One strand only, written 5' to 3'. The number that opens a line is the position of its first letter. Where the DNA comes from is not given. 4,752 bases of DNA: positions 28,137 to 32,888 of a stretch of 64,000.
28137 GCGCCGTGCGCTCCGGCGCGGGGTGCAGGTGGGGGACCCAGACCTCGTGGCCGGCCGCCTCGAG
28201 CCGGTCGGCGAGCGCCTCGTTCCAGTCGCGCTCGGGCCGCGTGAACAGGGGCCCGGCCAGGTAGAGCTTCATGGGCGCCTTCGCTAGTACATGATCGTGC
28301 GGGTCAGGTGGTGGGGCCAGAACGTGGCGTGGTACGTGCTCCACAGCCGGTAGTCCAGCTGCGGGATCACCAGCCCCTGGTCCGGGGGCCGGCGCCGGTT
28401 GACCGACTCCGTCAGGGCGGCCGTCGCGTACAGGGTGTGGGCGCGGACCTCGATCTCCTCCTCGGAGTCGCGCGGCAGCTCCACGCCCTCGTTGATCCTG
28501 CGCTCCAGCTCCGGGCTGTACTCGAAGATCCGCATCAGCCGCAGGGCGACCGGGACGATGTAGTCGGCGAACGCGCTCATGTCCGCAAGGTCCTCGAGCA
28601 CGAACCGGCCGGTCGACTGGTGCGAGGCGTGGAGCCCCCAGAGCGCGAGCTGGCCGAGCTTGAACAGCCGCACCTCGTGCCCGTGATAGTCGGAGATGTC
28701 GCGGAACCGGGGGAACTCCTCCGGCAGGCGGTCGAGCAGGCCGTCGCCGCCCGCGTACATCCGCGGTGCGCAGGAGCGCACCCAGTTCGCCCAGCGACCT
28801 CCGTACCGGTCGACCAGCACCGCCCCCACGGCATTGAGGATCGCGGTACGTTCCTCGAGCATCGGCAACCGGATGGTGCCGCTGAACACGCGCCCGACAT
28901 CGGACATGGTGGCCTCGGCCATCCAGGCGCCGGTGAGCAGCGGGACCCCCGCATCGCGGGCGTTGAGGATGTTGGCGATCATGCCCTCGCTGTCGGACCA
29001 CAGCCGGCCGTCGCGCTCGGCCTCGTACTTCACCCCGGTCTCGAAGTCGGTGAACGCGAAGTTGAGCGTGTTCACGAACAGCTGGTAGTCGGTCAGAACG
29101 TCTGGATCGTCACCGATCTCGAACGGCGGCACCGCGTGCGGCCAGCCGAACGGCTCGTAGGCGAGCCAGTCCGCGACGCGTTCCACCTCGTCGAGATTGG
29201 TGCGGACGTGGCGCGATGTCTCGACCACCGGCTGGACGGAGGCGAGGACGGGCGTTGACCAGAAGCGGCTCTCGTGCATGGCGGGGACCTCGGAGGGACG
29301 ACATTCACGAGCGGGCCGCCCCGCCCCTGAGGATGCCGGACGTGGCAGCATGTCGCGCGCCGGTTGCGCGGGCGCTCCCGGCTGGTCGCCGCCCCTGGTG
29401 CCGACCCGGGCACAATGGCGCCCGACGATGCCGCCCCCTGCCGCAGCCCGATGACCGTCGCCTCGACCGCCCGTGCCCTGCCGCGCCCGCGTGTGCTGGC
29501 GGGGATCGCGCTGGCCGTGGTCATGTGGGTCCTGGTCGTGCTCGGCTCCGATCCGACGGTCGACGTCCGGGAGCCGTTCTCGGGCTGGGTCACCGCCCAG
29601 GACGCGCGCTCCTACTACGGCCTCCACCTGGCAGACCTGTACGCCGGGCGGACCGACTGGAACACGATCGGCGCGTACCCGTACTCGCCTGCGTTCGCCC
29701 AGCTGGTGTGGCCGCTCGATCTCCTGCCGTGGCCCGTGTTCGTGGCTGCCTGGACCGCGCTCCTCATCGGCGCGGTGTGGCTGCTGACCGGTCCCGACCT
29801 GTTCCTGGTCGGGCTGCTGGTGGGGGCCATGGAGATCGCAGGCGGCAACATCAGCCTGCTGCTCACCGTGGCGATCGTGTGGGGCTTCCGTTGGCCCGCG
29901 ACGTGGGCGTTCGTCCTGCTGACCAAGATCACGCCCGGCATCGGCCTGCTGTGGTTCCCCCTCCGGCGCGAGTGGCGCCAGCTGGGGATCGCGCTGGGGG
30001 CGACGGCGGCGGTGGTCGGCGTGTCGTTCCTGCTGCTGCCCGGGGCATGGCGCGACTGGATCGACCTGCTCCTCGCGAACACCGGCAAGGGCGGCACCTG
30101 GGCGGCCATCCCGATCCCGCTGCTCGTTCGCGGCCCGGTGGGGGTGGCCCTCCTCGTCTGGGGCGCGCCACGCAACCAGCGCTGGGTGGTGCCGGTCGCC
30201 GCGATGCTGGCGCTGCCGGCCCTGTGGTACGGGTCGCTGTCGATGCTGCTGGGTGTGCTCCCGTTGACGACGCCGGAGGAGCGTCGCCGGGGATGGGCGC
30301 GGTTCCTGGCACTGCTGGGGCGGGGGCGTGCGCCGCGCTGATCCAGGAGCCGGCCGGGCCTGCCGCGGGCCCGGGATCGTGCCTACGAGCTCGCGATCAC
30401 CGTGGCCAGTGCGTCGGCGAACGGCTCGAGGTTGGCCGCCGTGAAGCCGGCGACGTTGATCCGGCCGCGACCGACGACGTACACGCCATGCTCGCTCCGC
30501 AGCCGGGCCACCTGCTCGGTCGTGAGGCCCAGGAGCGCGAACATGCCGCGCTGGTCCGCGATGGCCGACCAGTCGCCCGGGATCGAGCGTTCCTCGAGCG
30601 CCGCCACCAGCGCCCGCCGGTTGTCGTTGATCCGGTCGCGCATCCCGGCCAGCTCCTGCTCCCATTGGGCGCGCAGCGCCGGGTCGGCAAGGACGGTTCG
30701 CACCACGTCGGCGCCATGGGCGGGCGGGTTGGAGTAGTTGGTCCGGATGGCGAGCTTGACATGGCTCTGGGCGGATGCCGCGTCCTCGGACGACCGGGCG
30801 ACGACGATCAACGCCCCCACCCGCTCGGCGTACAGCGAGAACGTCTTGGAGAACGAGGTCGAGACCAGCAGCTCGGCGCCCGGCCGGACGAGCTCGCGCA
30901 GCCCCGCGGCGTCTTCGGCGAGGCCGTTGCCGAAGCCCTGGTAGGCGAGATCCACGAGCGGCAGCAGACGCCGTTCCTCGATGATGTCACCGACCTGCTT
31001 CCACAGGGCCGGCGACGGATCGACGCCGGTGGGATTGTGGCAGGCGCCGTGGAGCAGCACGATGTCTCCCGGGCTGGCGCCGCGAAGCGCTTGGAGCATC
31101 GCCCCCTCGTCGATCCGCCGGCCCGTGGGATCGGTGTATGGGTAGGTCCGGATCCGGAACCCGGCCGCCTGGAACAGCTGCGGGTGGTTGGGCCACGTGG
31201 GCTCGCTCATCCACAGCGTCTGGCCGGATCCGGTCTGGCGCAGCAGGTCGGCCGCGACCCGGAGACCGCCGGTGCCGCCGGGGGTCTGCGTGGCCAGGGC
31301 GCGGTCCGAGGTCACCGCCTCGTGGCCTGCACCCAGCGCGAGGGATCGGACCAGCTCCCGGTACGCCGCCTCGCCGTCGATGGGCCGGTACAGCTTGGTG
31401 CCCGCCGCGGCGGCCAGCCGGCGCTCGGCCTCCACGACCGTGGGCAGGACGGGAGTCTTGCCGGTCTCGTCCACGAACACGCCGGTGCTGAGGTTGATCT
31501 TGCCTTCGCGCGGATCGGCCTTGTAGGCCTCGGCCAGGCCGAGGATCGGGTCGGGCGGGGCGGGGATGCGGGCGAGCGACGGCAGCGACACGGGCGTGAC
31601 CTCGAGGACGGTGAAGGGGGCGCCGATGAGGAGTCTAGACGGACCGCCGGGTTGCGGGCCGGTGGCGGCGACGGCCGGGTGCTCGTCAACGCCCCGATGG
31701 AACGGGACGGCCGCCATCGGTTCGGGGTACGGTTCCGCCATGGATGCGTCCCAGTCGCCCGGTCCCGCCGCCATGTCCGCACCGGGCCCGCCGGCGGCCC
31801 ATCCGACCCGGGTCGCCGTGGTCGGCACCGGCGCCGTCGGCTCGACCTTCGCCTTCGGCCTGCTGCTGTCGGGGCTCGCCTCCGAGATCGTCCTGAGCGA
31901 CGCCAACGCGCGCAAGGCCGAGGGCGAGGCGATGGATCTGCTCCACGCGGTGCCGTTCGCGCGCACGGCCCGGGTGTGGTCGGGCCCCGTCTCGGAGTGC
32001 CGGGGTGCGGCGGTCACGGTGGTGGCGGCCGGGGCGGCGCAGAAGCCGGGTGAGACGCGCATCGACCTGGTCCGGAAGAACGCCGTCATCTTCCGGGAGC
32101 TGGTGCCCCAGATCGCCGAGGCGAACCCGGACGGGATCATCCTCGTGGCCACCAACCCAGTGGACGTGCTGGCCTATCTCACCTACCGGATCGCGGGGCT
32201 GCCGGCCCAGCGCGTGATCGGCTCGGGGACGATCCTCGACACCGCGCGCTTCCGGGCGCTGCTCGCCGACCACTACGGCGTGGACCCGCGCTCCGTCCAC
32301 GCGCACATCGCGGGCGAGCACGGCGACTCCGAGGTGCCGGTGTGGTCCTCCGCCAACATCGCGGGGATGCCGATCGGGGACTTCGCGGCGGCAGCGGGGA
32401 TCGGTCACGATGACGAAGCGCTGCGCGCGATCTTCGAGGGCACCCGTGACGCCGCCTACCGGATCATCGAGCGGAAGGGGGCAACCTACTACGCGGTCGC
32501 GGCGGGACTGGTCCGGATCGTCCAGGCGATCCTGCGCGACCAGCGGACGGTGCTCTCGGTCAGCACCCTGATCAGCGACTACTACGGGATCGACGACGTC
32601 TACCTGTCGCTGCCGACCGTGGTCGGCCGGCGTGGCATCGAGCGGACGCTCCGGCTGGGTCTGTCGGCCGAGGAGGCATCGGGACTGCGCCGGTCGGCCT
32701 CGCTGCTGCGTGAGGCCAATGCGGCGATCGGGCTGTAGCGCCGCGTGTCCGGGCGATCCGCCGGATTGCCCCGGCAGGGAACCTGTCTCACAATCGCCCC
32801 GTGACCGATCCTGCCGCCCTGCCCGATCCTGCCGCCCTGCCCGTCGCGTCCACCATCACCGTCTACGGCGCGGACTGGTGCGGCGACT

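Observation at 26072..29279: Candidate queuine/queuosine salvage operon: Qng1-like, nucleoside 2-deoxyribosyltransferase-like, F420-dependent LLM oxidoreductase, SAM methyltransferase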

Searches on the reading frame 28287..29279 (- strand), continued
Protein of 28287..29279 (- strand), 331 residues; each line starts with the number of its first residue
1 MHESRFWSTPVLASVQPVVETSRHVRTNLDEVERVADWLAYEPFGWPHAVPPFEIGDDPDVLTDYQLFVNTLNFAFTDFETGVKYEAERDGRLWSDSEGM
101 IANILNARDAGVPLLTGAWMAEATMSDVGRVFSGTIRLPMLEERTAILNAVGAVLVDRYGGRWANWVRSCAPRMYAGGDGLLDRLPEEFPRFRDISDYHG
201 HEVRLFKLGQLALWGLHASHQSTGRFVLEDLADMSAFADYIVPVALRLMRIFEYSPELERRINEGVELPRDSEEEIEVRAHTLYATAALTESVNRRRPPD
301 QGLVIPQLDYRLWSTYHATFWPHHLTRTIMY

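Call 66: predict_structure(alignment_id=A1)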
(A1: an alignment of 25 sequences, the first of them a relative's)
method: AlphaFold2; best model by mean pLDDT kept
length: 331 residues; sequences in the alignment: 25
mean_pLDDT: 89.1   pTM: 0.88
mean pLDDT of the five models: 89.1, 88.2, 88.1, 88.0, 85.1
residues with pLDDT >= 90: 228; 70-90: 76; 50-70: 21; < 50: 6
segments of 3 or more residues with pLDDT < 50: 328-331
pLDDT, mean of each block of 10 residues (from residue 1): 86 96 97 96 69 76 93 76 87 88 94 97 97 88 95 98 98 96 96 95 94 90 88 85 89 93 85 94 96 94 92 72 52 46
secondary structure, 60 per line:
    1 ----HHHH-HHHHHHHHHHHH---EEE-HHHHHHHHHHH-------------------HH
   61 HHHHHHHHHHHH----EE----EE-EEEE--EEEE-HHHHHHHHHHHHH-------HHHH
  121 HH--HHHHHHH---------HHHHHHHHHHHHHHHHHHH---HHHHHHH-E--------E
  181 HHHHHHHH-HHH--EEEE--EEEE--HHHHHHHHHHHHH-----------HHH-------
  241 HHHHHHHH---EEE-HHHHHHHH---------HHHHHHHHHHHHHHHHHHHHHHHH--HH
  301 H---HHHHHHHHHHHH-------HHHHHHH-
elements in order: H5-8 H10-21 E25-27 H29-39 H59-72 E86-89 E92-95 H97-109 H117-122 H125-131 H141-159 H163-169 H181-188 E195-198 E201-204 H207-219 H241-248 E252-254 H256-263 H273-296 H305-316 H324-330

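Call 70: fold_search(model_id=the predicted structure, library=pdb)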
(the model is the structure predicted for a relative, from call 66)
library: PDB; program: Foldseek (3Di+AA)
matches with E <= 10: 208; with E <= 0.001: 11
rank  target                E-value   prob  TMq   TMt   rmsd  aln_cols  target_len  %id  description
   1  7uk3                  1.4e-20  1.00  0.84  0.87   3.1       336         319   30  Crystal structure of queuine salvage enzyme DUF2419, wild-type (non-His6x tagged) (released 2022-12-21)
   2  7u5a_B                2.7e-20  1.00  0.84  0.87   3.2       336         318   30  Crystal structure of queuine salvage enzyme DUF2419 mutant K199C, complexed with queuosine (released 2022-12-21)
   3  7u1o_B                3.1e-20  1.00  0.81  0.83   3.1       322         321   29  Crystal structure of queuine salvage enzyme DUF2419 complexed with queuosine (released 2022-12-21)
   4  7u07_A                3.3e-20  1.00  0.82  0.84   3.1       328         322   30  Crystal structure of queuine salvage enzyme DUF2419, apo form (released 2022-12-21)
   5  7u07_B                4.4e-20  1.00  0.81  0.84   3.2       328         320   30  Crystal structure of queuine salvage enzyme DUF2419, apo form (released 2022-12-21)
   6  7ulc_B                5.1e-20  1.00  0.82  0.84   3.0       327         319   29  Crystal structure of queuine salvage enzyme DUF2419 mutant D231N, in complex with queuosine-5'-monophosphate (released 2022-12-21)
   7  7u91_A                9.1e-20  1.00  0.81  0.84   3.3       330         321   29  Crystal structure of queuine salvage enzyme DUF2419, in complex with queuosine-5'-monophosphate (released 2022-12-21)
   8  7ulc_A                1.3e-19  1.00  0.81  0.85   3.3       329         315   28  Crystal structure of queuine salvage enzyme DUF2419 mutant D231N, in complex with queuosine-5'-monophosphate (released 2022-12-21)
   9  7u5a_A                2.6e-19  1.00  0.84  0.86   3.0       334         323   30  Crystal structure of queuine salvage enzyme DUF2419 mutant K199C, complexed with queuosine (released 2022-12-21)
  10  7ugk_B                1.3e-17  1.00  0.82  0.79   3.5       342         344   23  Crystal structure of the human queuine salvage enzyme DUF2419, wild-type apo form (released 2022-12-21)
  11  7ugk_A                1.6e-17  1.00  0.79  0.77   4.0       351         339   24  Crystal structure of the human queuine salvage enzyme DUF2419, wild-type apo form (released 2022-12-21)
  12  7rds                  1.1e-02  0.99  0.29  0.40  12.6       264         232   14  Structure of human NTHL1 (released 2021-12-29)
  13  7rdt                  3.7e-02  0.98  0.31  0.45   9.5       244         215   12  Structure of human NTHL1 - linker 1 chimera (released 2021-12-29)
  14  1pu7_A                3.4e-01  0.47  0.26  0.36  14.1       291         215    8  Crystal structure of H.pylori 3-methyladenine DNA glycosylase (MagIII) bound to 3,9-dimethyladenine (released 2003-10-07)
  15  3n5n_X                3.4e-01  0.38  0.26  0.31  12.9       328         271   12  Crystal structure analysis of the catalytic domain and interdomain connector of human MutY homologue (released 2010-11-10)
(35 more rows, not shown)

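Call 83: search_protein_families(library=ncbifam, proteins=[L083:6947-7831:-, L003:5839-6849:-], max_evalue=1e-10)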
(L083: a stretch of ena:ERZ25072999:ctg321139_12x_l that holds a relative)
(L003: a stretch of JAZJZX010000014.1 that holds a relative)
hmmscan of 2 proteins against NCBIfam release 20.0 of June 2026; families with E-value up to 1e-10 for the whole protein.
L083:6947-7831:- (294 aa): 15 families
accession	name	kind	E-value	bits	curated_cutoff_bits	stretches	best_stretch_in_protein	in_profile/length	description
TIGR02152.1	D_ribokin_bact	equivalog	7.2e-78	261.9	299.65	1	1-281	8-294/298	ribokinase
NF008353.0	PRK11142.1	equivalog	1.8e-55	188.6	341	1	5-289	16-305/307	ribokinase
NF041134.1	R1P_kin_Thcocales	equivalog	6e-26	91.5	500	1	3-276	12-271/291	ADP-dependent ribose-1-phosphate kinase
TIGR04382.1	myo_inos_iolC_N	equivalog_domain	7.2e-25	87.9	300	1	22-284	28-306/309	5-dehydro-2-deoxygluconokinase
TIGR03168.1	1-PFK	subfamily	4.1e-24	85.1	216.4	1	13-290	20-302/305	hexose kinase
TIGR03828.1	pfkB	equivalog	8.6e-23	80.8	292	1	2-290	10-302/305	1-phosphofructokinase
NF007321.0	PRK09813.1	equivalog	3e-17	63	247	1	28-269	24-256/261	fructoselysine 6-kinase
TIGR02198.1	rfaE_dom_I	equivalog_domain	5.1e-17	62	345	1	132-275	160-304/315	D-glycero-beta-D-manno-heptose-7-phosphate kinase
NF041320.1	pfkB_Halo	equivalog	5.9e-17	62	400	1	15-275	24-284/302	1-phosphofructokinase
NF053626.1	RibKinHalex1628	equivalog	9.4e-17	61.4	330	1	7-283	17-287/293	ATP-dependent ribose-1-phosphate kinase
NF006957.1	PRK09434.1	equivalog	2.3e-14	53.6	450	1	173-252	187-265/302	fructokinase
NF049991.1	TagKinase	equivalog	8.2e-14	51.1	420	1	41-273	54-301/321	tagatose kinase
NF007068.0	PRK09513.1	equivalog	5.7e-13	48.7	432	1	3-288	15-304/312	1-phosphofructokinase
NF041164.1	NucKinThplmales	equivalog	3e-12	46.3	450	0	169-268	177-272/295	nucleoside kinase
NF007632.0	PRK10294.1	equivalog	1.5e-11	44.2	353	1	86-274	95-293/310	6-phosphofructokinase II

L003:5839-6849:- (336 aa): 12 families
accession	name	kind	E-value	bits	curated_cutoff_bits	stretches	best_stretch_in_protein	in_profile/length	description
TIGR02152.1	D_ribokin_bact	equivalog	2.6e-80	270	299.65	1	35-321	1-291/298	ribokinase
NF008353.0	PRK11142.1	equivalog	3.6e-58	197.5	341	1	35-323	5-296/307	ribokinase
NF041134.1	R1P_kin_Thcocales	equivalog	1.2e-22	80.7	500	1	35-317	3-269/291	ADP-dependent ribose-1-phosphate kinase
TIGR04382.1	myo_inos_iolC_N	equivalog_domain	5.2e-19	68.6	300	1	211-323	192-302/309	5-dehydro-2-deoxygluconokinase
TIGR03168.1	1-PFK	subfamily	2.4e-18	66.1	216.4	1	213-322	182-293/305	hexose kinase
NF053626.1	RibKinHalex1628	equivalog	3.7e-17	62.7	330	1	35-155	4-125/293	ATP-dependent ribose-1-phosphate kinase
TIGR03828.1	pfkB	equivalog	9.1e-17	61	292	1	63-322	29-293/305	1-phosphofructokinase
NF007321.0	PRK09813.1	equivalog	5.5e-15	55.5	247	0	227-312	172-256/261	fructoselysine 6-kinase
TIGR02198.1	rfaE_dom_I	equivalog_domain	7.4e-15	54.9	345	1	211-318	194-304/315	D-glycero-beta-D-manno-heptose-7-phosphate kinase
NF006957.1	PRK09434.1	equivalog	2.7e-12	46.8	450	0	229-293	199-263/302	fructokinase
NF007416.0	PRK09954.1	equivalog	2e-11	43.5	561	1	36-310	61-339/362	sugar kinase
NF041164.1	NucKinThplmales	equivalog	9.6e-11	41.4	450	0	240-313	201-274/295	nucleoside kinase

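Call 87: list_cluster_members(proteins=[P0001, P0241])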
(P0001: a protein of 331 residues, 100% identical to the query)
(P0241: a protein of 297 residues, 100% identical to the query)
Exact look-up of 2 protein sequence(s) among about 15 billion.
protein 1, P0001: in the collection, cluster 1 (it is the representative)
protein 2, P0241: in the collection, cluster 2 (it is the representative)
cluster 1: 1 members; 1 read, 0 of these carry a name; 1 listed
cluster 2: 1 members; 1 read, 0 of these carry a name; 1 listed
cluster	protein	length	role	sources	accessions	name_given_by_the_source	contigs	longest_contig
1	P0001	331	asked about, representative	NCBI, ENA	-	-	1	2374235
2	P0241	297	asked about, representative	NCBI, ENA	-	-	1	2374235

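Call 88: search_protein_families(library=pfam, proteins=[L016:3025-4119:+, L063:6721-7974:+, L051:23-1399:+, L042:6598-7377:-, L010:2949-4196:+, L032:10126-11196:+, L045:1802-2593:-, L075:5660-7135:+], max_evalue=0.00001)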
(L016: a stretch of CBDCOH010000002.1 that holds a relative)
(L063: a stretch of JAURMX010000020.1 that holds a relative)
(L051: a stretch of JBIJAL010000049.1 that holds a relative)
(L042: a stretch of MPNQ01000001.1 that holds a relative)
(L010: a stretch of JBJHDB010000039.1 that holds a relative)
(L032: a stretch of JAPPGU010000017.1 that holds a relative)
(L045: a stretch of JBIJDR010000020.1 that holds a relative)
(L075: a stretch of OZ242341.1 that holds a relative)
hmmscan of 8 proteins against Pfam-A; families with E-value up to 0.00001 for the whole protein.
L016:3025-4119:+ (364 aa): 1 family
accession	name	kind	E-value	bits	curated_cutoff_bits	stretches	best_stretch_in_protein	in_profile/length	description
PF02608.20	Bmp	-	1.8e-56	191.8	24.1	1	63-362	7-300/301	ABC transporter substrate-binding protein PnrA-like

L063:6721-7974:+ (417 aa): 1 family
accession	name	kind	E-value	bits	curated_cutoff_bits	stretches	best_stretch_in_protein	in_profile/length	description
PF02653.21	BPD_transp_2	-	1.4e-32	113.4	26.8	1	58-339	5-264/269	Branched-chain amino acid transport system / permease component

L051:23-1399:+ (458 aa): 1 family
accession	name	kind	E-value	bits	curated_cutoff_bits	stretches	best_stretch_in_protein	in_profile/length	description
PF00005.33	ABC_tran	-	1.4e-34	120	25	2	1-124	28-137/137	ABC transporter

L042:6598-7377:- (259 aa): 1 family
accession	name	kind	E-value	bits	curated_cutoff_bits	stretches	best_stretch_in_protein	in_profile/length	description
PF02578.20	Cu-oxidase_4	-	2.5e-68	230.5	22.9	1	18-254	1-237/238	Multi-copper polyphenol oxidoreductase laccase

L010:2949-4196:+ (415 aa): 1 family
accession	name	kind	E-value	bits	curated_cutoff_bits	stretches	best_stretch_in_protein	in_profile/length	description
PF07690.21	MFS_1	-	3.9e-23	82.4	33.4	2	41-309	11-289/347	Major Facilitator Superfamily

L032:10126-11196:+ (356 aa): 1 family
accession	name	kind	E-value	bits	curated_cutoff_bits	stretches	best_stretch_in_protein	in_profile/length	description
PF01156.24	IU_nuc_hydro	-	9.3e-87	291.9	34.2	1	24-338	1-296/297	Inosine-uridine preferring nucleoside hydrolase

L045:1802-2593:- (263 aa): 1 family
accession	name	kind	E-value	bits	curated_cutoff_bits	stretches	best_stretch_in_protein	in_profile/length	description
PF01048.26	PNP_UDP_1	-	1.4e-35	123.2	25.1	1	22-232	1-219/233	Phosphorylase superfamily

L075:5660-7135:+ (491 aa): 2 families
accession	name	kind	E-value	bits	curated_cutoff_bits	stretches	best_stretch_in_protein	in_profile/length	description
PF01565.28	FAD_binding_4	-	2.9e-33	114.9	26.4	1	73-210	1-137/139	FAD binding domain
PF02913.24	FAD-oxidase_C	-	8.9e-30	104.6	21.2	1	253-486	7-246/248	FAD linked oxidases, C-terminal domain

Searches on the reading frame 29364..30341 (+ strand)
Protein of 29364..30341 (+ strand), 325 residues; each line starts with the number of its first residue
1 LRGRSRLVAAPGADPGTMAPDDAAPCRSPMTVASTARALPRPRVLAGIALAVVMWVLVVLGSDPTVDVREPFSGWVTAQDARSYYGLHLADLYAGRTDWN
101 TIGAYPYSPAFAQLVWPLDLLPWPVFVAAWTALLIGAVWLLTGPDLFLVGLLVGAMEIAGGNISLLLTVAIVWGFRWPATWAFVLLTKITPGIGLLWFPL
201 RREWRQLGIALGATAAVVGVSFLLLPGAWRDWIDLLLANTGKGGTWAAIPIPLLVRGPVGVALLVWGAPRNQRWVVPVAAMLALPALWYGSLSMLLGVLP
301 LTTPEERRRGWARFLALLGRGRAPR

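Call 60: search_protein_families(library=pfam, proteins=[window:29364-30341:+], max_evalue=0.00001)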
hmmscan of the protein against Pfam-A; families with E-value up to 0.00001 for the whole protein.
window:29364-30341:+ (325 aa): 1 family
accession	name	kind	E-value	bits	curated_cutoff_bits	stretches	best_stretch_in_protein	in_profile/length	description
PF09594.16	GT87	-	2e-08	34.7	25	1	105-288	1-213/237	Glycosyltransferase family 87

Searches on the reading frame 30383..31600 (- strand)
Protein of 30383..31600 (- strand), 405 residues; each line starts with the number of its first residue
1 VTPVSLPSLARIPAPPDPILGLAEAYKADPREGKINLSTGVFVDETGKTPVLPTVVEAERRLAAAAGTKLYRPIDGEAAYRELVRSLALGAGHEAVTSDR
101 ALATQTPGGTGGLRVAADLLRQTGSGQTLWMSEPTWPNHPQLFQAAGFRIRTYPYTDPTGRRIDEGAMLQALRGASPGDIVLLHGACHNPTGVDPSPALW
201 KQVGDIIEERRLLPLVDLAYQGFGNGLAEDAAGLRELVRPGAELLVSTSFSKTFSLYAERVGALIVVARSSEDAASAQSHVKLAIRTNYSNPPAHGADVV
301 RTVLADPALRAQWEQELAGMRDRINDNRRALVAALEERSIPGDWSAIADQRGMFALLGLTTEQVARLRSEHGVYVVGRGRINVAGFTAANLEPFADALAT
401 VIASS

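Call 60: search_protein_families(library=pfam, proteins=[window:30383-31600:-], max_evalue=0.00001)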
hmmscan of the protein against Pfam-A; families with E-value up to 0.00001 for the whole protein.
window:30383-31600:- (405 aa): 1 family
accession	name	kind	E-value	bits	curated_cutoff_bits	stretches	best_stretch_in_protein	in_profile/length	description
PF00155.27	Aminotran_1_2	-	1.5e-77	261.7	19.7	1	33-398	2-361/361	Aminotransferase class I and II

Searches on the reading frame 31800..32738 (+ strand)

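Call 60: search_protein_families(library=pfam, proteins=[window:31800-32738:+], max_evalue=0.00001)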
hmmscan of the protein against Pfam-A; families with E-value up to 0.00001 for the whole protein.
window:31800-32738:+ (312 aa): 2 families
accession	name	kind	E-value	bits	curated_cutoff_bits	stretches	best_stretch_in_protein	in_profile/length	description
PF00056.29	Ldh_1_N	-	2.6e-40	138.2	27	1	3-141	1-141/141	lactate/malate dehydrogenase, NAD binding domain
PF02866.23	Ldh_1_C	-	1.9e-39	135.9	22.6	1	144-306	1-166/174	lactate/malate dehydrogenase, alpha/beta C-terminal domain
